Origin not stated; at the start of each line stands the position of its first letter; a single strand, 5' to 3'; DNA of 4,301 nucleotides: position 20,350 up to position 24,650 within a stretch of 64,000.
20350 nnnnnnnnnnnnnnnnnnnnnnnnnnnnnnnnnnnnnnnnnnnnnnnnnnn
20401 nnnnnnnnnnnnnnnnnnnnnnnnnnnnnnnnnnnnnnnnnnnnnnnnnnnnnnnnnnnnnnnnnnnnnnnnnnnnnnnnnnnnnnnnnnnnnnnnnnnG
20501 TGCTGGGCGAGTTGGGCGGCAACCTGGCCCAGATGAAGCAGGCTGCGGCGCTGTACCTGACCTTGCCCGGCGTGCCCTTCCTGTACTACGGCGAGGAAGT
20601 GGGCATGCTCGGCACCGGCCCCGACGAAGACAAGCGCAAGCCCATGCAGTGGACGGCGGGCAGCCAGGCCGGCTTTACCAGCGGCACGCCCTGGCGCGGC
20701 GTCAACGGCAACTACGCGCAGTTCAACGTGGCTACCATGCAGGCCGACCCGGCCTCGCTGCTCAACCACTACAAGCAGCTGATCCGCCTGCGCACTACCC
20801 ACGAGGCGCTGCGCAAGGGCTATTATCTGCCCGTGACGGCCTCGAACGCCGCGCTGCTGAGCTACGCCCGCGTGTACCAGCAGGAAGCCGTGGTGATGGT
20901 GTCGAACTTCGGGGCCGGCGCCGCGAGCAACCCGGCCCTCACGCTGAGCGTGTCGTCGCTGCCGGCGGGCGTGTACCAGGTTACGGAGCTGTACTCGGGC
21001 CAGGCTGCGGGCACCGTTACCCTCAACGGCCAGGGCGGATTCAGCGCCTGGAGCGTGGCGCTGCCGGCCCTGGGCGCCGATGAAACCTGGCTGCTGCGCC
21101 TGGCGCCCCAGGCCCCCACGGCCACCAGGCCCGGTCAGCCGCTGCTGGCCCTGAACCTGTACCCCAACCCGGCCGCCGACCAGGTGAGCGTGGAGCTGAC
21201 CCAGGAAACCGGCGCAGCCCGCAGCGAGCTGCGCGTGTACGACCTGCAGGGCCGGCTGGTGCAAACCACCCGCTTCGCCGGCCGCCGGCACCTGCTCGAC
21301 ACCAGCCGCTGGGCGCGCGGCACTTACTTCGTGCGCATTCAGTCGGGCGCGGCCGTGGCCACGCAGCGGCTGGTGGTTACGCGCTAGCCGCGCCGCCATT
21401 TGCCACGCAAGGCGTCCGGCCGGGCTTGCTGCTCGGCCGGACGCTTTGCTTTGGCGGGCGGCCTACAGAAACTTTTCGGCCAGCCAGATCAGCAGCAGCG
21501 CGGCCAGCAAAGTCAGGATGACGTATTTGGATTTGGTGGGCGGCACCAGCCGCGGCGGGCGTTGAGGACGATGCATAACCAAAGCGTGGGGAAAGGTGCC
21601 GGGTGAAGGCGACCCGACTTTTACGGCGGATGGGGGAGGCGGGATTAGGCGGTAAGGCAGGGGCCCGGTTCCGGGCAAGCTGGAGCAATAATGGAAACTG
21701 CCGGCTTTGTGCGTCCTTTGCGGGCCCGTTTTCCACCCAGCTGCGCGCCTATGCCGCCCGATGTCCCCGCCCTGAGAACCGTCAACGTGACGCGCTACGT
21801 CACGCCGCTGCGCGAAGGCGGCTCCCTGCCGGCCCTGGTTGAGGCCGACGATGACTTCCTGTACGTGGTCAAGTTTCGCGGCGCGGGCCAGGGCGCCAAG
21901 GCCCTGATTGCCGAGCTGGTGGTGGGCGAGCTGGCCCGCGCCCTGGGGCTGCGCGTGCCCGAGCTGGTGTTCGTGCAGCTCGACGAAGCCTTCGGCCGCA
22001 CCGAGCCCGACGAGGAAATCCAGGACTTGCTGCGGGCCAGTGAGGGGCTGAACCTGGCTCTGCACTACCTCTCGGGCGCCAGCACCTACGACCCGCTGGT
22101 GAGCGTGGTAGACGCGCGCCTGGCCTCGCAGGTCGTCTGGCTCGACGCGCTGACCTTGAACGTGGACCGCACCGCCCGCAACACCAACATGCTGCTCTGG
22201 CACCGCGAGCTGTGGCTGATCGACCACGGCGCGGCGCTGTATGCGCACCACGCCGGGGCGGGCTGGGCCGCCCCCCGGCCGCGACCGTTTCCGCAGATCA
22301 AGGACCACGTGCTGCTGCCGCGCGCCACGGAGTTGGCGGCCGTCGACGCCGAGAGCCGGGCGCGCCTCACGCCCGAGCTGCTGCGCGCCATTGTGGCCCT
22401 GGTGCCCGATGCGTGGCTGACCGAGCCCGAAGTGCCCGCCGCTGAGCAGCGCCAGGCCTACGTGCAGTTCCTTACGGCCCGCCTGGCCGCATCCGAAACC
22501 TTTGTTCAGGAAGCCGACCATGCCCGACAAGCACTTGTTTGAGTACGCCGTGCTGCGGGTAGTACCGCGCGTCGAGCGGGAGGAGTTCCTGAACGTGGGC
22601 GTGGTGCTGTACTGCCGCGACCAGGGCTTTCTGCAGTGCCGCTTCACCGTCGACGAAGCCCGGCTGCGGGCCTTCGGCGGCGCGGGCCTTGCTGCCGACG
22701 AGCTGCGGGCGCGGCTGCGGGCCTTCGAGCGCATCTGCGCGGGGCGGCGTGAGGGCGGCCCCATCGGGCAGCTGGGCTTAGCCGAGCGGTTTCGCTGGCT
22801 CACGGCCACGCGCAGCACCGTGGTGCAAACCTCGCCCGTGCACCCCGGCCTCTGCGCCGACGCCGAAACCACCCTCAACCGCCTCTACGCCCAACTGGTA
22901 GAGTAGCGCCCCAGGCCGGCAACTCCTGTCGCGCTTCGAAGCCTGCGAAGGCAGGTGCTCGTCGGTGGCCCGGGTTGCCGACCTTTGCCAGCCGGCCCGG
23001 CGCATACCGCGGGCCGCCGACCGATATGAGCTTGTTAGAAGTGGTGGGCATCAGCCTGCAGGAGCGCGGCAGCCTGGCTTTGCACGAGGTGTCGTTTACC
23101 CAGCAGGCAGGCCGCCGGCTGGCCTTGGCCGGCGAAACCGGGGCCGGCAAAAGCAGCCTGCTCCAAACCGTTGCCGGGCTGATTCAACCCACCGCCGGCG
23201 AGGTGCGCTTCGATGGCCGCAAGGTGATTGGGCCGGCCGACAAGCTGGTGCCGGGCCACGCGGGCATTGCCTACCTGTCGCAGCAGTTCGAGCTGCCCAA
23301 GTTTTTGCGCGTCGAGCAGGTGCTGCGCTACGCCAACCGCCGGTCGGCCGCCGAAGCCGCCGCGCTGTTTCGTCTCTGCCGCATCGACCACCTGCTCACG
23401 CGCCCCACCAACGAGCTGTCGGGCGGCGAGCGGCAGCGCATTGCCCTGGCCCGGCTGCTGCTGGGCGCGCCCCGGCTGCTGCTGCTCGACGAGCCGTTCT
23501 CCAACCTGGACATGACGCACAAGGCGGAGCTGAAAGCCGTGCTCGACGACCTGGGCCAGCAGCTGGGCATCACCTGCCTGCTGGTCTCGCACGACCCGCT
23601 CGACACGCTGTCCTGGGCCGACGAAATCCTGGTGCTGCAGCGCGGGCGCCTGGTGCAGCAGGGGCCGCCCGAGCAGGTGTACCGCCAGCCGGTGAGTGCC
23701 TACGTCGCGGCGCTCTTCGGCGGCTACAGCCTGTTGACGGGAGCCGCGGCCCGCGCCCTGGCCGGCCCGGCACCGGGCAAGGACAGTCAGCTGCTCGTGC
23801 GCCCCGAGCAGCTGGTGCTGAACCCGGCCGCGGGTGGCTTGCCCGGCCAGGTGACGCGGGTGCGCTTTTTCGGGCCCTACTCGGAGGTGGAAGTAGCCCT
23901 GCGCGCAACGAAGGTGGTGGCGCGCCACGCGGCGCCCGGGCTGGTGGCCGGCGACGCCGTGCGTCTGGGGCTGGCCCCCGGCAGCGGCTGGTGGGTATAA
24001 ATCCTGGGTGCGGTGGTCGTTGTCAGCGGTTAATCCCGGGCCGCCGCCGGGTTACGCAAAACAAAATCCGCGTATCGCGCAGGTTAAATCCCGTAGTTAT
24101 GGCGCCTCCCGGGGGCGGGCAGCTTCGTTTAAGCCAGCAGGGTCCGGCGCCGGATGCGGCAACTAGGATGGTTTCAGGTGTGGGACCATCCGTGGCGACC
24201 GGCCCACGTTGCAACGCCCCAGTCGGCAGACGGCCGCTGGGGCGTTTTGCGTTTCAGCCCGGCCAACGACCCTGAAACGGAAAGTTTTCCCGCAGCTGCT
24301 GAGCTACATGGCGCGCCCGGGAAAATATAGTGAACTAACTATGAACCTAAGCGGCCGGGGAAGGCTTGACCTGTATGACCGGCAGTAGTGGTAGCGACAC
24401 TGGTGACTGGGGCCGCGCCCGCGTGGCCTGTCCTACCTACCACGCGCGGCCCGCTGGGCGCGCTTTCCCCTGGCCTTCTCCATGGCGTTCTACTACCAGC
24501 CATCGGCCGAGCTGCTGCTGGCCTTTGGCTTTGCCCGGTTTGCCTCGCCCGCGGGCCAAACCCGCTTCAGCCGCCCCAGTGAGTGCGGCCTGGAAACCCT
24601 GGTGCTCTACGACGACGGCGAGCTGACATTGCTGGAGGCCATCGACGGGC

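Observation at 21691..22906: Overlapping two-gene module: HipA-like kinase-fold protein + DUF3037 protein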

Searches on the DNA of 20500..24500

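Call 77: search_rna_families(source=window, start=20500, end=24500, threshold=evalue, max_evalue=1)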
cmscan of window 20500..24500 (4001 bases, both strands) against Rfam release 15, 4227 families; matches with E-value up to 1: 0.
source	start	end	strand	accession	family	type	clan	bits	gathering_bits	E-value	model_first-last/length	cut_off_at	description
